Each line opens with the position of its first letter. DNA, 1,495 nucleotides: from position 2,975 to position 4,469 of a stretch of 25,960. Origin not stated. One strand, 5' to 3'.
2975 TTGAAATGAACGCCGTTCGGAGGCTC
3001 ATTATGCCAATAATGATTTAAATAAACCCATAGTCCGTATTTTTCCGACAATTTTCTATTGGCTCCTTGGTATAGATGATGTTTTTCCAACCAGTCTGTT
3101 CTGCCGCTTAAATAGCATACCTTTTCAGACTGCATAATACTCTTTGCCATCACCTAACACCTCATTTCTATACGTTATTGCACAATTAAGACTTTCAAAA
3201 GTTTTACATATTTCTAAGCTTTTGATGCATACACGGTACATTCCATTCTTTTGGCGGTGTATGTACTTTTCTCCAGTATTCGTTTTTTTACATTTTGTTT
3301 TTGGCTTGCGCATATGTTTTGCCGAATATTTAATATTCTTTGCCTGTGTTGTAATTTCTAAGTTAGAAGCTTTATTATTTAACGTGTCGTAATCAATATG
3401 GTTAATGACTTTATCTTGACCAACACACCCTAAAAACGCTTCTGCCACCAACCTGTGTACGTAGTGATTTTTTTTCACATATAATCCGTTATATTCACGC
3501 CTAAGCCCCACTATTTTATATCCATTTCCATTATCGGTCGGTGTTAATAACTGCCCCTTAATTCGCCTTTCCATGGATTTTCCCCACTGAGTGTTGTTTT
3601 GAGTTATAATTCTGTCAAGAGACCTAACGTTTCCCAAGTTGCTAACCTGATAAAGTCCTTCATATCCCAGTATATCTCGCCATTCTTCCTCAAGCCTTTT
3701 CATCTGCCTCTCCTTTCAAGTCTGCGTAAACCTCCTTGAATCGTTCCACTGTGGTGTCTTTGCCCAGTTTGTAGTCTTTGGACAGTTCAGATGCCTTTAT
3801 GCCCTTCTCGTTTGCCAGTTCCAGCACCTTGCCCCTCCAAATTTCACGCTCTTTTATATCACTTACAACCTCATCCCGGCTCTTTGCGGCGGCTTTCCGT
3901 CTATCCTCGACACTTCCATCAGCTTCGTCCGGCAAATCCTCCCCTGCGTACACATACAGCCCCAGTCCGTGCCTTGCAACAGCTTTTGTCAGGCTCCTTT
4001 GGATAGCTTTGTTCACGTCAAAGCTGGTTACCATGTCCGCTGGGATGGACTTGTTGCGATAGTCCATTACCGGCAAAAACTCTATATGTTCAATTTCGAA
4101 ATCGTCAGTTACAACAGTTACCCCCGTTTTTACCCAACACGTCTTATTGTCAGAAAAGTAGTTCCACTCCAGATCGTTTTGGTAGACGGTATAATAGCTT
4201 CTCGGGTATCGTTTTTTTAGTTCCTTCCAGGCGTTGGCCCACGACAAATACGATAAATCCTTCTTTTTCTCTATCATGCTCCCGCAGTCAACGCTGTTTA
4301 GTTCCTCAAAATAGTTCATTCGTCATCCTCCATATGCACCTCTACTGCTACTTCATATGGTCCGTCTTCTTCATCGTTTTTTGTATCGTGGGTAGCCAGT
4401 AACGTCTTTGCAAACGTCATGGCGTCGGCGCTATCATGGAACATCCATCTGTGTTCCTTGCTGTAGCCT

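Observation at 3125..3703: AT-rich HNH/NUMOD4 homing endonuclease wedged between recombination and replication genes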

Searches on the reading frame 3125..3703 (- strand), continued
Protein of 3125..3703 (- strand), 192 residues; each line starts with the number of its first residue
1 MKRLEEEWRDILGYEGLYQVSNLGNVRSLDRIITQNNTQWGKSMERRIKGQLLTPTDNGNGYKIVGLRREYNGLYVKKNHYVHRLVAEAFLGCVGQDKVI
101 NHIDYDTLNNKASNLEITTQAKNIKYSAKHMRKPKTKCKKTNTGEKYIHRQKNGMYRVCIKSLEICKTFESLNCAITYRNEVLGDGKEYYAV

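Call 25: find_encoding_contigs(protein=P0006, flank=4000, max_places=4)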
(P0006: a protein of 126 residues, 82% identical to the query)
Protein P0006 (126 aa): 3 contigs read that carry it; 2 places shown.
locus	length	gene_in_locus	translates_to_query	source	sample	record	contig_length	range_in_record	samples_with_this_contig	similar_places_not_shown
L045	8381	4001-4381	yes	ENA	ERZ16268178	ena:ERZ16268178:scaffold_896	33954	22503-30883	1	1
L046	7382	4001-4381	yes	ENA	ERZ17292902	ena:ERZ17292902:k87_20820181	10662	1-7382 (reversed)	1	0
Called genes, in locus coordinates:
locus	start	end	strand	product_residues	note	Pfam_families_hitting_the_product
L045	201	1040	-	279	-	PF07553:Lipoprotein_Ltp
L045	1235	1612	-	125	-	PF12844:HTH_19, PF13560:HTH_31, PF01381:HTH_3, PF07022:Phage_CI_repr (weak), PF13443:HTH_26 (weak)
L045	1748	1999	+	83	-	-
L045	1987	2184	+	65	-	-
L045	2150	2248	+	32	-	-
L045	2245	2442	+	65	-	-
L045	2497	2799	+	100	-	PF14090:HTH_39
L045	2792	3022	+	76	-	-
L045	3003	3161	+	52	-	-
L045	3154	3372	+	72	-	-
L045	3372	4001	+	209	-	-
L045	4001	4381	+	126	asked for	PF07463:NUMOD4, PF13392:HNH_3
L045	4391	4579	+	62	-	-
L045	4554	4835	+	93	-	-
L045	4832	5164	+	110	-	-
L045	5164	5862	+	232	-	-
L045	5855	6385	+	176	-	-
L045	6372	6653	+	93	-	-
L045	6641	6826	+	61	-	-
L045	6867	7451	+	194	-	-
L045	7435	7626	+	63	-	-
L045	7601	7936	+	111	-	-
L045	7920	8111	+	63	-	-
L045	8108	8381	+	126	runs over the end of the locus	PF00436:SSB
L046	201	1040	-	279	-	PF07553:Lipoprotein_Ltp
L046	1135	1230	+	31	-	-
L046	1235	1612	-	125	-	PF12844:HTH_19, PF13560:HTH_31, PF01381:HTH_3, PF07022:Phage_CI_repr (weak), PF13443:HTH_26 (weak)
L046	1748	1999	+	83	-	-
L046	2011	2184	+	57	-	-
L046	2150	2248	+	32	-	-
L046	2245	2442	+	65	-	-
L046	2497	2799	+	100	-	PF14090:HTH_39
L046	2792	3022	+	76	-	-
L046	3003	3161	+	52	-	-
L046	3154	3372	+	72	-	-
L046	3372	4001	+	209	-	-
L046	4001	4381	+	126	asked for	PF07463:NUMOD4, PF13392:HNH_3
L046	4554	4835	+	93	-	-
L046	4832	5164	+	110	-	-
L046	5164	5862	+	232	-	-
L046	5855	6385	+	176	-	-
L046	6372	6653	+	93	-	-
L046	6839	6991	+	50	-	-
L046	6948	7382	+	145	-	?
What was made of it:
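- The L045/L046 copy is split into 126 + 62 aa (call 25).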

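Call 44: list_cluster_members(proteins=[window:3125-3703:-, window:2869-3150:-, L021:4717-5004:+, window:2540-2872:-, window:3690-4319:-, L020:3596-4183:+, L021:4143-4733:+])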
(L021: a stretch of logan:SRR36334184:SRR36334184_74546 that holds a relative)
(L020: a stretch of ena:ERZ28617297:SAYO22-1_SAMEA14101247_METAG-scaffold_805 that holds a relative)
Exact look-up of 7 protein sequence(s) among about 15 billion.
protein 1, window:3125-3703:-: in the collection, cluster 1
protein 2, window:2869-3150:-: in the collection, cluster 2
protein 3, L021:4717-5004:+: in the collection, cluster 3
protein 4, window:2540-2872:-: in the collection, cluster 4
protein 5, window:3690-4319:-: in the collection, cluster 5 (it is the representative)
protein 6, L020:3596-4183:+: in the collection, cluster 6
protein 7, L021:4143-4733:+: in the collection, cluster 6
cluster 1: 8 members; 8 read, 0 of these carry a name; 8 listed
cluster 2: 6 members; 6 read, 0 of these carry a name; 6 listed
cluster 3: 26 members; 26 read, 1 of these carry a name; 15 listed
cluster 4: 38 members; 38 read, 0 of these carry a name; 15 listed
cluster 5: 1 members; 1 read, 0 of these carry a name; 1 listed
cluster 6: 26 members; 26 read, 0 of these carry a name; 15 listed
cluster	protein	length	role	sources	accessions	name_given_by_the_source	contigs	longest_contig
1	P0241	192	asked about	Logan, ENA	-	-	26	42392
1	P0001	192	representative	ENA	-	-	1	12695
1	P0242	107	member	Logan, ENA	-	-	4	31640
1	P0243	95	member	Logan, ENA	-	-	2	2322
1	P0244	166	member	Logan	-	-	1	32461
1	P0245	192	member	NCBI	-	-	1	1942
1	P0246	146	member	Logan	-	-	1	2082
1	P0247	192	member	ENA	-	-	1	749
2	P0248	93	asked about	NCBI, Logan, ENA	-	-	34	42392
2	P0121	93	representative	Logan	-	-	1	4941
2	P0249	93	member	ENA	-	-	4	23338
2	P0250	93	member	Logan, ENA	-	-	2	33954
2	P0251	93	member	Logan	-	-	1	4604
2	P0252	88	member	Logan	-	-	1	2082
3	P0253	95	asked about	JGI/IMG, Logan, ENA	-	flavin-dependent dehydrogenase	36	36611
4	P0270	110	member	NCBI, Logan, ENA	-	-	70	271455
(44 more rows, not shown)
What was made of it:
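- The 95-type cluster has 26 variants on at least 75 contigs (call 44). Truncated forms occur on 8 of about 37 contigs (call 44). The cassette is nearly clonal, whereas the alternative allele is diverse (call 44).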

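Call 45: find_encoding_contigs(protein=P0270, flank=5000, max_places=8)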
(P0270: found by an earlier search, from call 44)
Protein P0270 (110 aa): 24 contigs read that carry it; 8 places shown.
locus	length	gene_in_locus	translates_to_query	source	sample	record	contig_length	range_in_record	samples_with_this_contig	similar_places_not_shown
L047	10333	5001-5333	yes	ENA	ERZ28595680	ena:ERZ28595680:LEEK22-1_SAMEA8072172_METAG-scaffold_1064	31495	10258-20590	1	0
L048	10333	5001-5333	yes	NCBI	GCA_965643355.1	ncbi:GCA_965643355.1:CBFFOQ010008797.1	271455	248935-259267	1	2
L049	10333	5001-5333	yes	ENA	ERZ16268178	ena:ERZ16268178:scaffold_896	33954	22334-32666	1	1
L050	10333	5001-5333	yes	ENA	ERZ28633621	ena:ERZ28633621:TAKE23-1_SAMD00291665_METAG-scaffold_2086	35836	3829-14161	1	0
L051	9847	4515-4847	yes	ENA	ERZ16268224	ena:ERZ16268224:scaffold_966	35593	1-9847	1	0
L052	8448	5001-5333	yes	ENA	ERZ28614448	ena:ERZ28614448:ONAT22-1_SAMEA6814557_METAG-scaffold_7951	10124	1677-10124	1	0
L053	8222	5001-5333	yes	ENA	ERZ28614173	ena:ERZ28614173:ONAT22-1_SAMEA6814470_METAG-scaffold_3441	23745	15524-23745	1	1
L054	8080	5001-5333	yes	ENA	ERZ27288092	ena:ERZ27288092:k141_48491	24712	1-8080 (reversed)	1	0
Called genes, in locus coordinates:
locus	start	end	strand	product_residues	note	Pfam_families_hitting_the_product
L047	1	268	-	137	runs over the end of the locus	PF01381:HTH_3 (weak), PF12844:HTH_19, PF13443:HTH_26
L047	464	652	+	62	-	PF12844:HTH_19, PF13443:HTH_26, PF01381:HTH_3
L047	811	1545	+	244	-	PF13392:HNH_3 (weak), PF04545:Sigma70_r4, PF13384:HTH_23 (faint)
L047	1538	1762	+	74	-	-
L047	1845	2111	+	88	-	PF04232:SpoVS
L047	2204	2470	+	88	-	-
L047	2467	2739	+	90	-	-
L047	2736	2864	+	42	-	-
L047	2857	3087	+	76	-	-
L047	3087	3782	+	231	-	-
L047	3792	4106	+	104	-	-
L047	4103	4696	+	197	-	-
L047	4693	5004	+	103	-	-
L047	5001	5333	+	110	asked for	-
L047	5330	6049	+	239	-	-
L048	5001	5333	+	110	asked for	-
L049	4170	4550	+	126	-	PF07463:NUMOD4, PF13392:HNH_3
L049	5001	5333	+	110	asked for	-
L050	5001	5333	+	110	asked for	-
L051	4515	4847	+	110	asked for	-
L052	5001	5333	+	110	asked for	-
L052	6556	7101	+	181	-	PF07463:NUMOD4, PF13392:HNH_3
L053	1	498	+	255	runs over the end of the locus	PF01520:Amidase_3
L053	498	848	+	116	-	-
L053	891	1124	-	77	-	-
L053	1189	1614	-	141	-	-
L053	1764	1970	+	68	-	PF13443:HTH_26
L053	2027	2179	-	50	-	-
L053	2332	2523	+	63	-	PF12844:HTH_19 (weak), PF13443:HTH_26, PF13560:HTH_31, PF01381:HTH_3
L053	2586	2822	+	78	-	PF12728:HTH_17 (weak)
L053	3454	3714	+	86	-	-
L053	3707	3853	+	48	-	-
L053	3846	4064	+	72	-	-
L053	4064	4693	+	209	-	-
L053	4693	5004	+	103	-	-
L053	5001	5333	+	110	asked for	-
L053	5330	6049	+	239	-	-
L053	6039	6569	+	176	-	PF11417:G39P_N (faint)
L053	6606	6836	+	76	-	-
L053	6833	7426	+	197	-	PF13392:HNH_3 (weak), PF00847:AP2 (faint)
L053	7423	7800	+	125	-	PF24608:PDDEXK_15 (weak)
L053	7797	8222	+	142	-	?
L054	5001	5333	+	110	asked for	-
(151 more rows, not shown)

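Call 53: predict_structure(alignment_id=A2)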
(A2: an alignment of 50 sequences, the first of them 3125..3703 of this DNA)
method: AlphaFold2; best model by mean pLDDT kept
length: 192 residues; sequences in the alignment: 50
mean_pLDDT: 89.9   pTM: 0.68
mean pLDDT of the five models: 89.9, 89.8, 89.8, 89.6, 89.5
residues with pLDDT >= 90: 137; 70-90: 38; 50-70: 12; < 50: 5
segments of 3 or more residues with pLDDT < 50: 188-192
pLDDT, mean of each block of 10 residues (from residue 1): 90 97 98 85 92 97 96 92 98 94 95 97 88 69 85 94 92 94 65 35
secondary structure, 60 per line:
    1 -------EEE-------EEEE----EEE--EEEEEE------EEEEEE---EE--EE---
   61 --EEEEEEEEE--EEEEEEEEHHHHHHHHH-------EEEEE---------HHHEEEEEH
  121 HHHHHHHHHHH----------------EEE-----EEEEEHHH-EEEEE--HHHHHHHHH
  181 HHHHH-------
elements in order: E8-10 E18-21 E26-28 E31-36 E43-48 E63-71 E74-81 H82-90 E98-102 E115-119 H120-131 E148-150 E156-160 E165-169 H172-185
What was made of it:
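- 3500..3688 (-): NUMOD4 beta-rich DNA-binding region of the HNH protein (residues 6-68). The AF2 model shows beta strands with pLDDT of 85 or more (call 53).
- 3149..3274 (-): C-terminal three-strand-plus-helix module of the HNH protein (residues 144-185), probably the second DNA-binding domain and AP2-like by topology. The AF2 model has strands at 148-150, 156-160 and 165-169 and a helix at 172-185 (call 53).
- On HNH_3 / NUMOD4 (I-HmuI-like) endonuclease family: AF2 model pLDDT 89.9 (call 53).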

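Call 55: fold_search(model_id=the predicted structure, library=pdb)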
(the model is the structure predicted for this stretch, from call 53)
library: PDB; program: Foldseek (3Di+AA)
matches with E <= 10: 303; with E <= 0.001: 1
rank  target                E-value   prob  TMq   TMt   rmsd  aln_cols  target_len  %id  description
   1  1u3e_M                3.6e-07  1.00  0.47  0.52   9.9       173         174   31  DNA binding and cleavage by the HNH homing endonuclease I-HmuI (released 2004-08-31)
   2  1evw_A                9.0e-02  0.95  0.29  0.33  18.3       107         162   14  L116A MUTANT OF THE HOMING ENDONUCLEASE I-PPOI COMPLEXED TO HOMING SITE DNA. (released 2000-08-03)
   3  2o6m_A                1.4e-01  0.91  0.29  0.33  18.1       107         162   14  H98Q mutant of the homing endonuclease I-PPOI complexed with DNA (released 2007-10-30)
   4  1a74_A                1.5e-01  0.89  0.28  0.33  18.0       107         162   14  I-PPOL HOMING ENDONUCLEASE/DNA COMPLEX (released 1998-06-22)
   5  1cyq_A                1.9e-01  0.84  0.28  0.33  16.2       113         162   11  INTRON ENCODED HOMING ENDONUCLEASE I-PPOI (H98A)/DNA HOMING SITE COMPLEX (released 1999-11-19)
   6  3tqy_A                5.1e-01  0.12  0.12  0.19  13.9        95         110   17  Structure of a single-stranded DNA-binding protein (ssb), from Coxiella burnetii (released 2011-09-21)
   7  2rmo_MODEL_1_A        5.4e-01  0.38  0.15  0.35  12.6        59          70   17  Solution structure of alpha-spectrin_SH3-bergerac from Chicken (released 2008-09-30)
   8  5o60_Q                6.0e-01  0.35  0.14  0.22  11.3        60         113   15  Structure of the 50S large ribosomal subunit from Mycobacterium smegmatis (released 2017-07-12)
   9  8wic_S                8.4e-01  0.44  0.14  0.22  11.5        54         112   18  Cryo- EM structure of Mycobacterium smegmatis 50S ribosomal subunit (body 1) of 70S ribosome, E- tRNA and RafH. (released 2024-02-28)
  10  2rot_MODEL_1_A        1.0e+00  0.28  0.15  0.34  12.4        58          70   16  Structure of chimeric variant of SH3 domain- SHH (released 2009-04-28)
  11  7q2n_AAA              1.0e+00  0.06  0.12  0.14  11.8       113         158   14  Beta-lactoglobulin mutant FAF (I56F/L39A/M107F) in complex with desipramine (FAF-DSM) (released 2022-05-11)
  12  4uxg_I                1.1e+00  0.07  0.13  0.08  21.9       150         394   11  Crystal structure of the carboxy-terminal region of the bacteriophage T4 proximal long tail fibre protein gp34, R32 na (released 2015-09-30)
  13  2oaw_A                1.3e+00  0.20  0.13  0.33  13.8        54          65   18  Structure of SHH variant of "Bergerac" chimera of spectrin SH3 (released 2008-04-08)
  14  2kr3_MODEL_1_A        1.3e+00  0.15  0.14  0.32  14.6        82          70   16  Solution structure of SHA-D (released 2010-09-15)
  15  7ood_o                1.4e+00  0.28  0.14  0.22  11.3        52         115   13  Mycoplasma pneumoniae 50S subunit of ribosomes in chloramphenicol-treated cells (released 2022-05-25)
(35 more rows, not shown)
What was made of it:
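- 3125..3703 (-): Free-standing I-HmuI-like HNH homing endonuclease gene, 192 aa. By fold, E = 3.6e-7, probability 1.00, 173 columns, 31% identity (calls 53, 55).
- On HNH_3 / NUMOD4 (I-HmuI-like) endonuclease family: Foldseek against 1U3E gives E = 3.6e-7, probability 1.00 and TM 0.47-0.52 over the full length of the target (call 55).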

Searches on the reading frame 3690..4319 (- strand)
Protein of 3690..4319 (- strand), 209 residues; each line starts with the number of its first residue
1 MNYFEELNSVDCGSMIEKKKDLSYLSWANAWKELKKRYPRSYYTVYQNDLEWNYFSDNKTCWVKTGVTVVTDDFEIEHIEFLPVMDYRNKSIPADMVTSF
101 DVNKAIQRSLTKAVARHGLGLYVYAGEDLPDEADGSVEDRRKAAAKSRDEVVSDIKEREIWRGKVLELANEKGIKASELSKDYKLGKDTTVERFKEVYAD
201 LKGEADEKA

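Call 3: search_protein_families(library=pfam, proteins=[window:3690-4319:-], max_evalue=0.01)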
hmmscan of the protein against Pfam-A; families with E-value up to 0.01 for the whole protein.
window:3690-4319:- (209 aa): 1 family
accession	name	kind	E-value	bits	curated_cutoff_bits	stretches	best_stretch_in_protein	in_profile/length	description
PF06378.16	SSAP_Sak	-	1.1e-38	132.6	22.3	1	3-157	2-149/152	Sak Single Strand Annealing Protein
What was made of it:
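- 3690..4319 (-): Upstream flank: Sak single-strand annealing protein, 209 aa. Its last 60 or so codons (about 3690-3890) form a tail shared with the ERF and 207/209-aa annealing proteins of relatives, and provide the left homology arm. Pfam SSAP_Sak, E = 1e-38 (call 3).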

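Call 4: search_protein_families(library=phrogs, proteins=[window:3690-4319:-], max_evalue=0.001)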
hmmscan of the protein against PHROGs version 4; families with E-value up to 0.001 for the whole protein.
window:3690-4319:- (209 aa): 2 families
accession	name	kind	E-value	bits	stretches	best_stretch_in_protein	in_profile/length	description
phrog_659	-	DNA, RNA and nucleotide metabolism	1.6e-53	182.4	1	1-167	4-169/205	Sak-like ssDNA annealing protein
phrog_8492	-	DNA, RNA and nucleotide metabolism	9.9e-41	141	1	2-148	21-175/269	Sak-like ssDNA annealing protein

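Call 9: find_related_loci(query=window:3690-4319:-, collection=viral_contigs, flank=6000)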
Query window:3690-4319:- (209 aa) in viral_contigs; peptide patterns used: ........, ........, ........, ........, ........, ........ (x = any residue, [..] = any of these).
6 stretches matched a pattern; 2 encode a relative of the query (tblastn E <= 1e-3); 2 distinct loci.
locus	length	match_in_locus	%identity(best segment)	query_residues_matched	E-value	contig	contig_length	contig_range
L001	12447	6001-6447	59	4-155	2e-55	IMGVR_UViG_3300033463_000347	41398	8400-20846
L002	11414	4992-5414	34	1-155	8e-20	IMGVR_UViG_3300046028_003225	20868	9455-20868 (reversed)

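Call 11: find_encoding_contigs(protein=window:3690-4319:-, flank=6000, max_places=10)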
Protein window:3690-4319:- (209 aa): 2 contigs read that carry it; 2 places shown.
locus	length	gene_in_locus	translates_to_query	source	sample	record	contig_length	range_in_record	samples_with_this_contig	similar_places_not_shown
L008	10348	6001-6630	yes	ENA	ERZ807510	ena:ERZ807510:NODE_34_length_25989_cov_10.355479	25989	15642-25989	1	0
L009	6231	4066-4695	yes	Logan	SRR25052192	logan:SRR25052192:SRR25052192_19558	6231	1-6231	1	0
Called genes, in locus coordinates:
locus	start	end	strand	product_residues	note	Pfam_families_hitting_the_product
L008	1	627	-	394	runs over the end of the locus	PF14659:Phage_int_SAM_3, PF00589:Phage_integrase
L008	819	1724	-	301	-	PF07751:Abi_2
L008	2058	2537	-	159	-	-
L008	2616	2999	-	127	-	PF06114:Peptidase_M78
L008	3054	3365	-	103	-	PF13560:HTH_31, PF12844:HTH_19, PF01381:HTH_3, PF13443:HTH_26 (weak)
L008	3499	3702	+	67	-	PF13560:HTH_31, PF01381:HTH_3, PF12844:HTH_19, PF13443:HTH_26 (weak)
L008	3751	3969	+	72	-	-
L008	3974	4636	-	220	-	PF13643:DUF4145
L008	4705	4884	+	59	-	PF12728:HTH_17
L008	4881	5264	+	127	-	-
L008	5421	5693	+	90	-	-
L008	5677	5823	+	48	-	-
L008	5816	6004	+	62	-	-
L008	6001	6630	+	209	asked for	PF06378:SSAP_Sak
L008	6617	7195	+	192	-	PF07463:NUMOD4, PF13392:HNH_3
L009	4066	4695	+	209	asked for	PF06378:SSAP_Sak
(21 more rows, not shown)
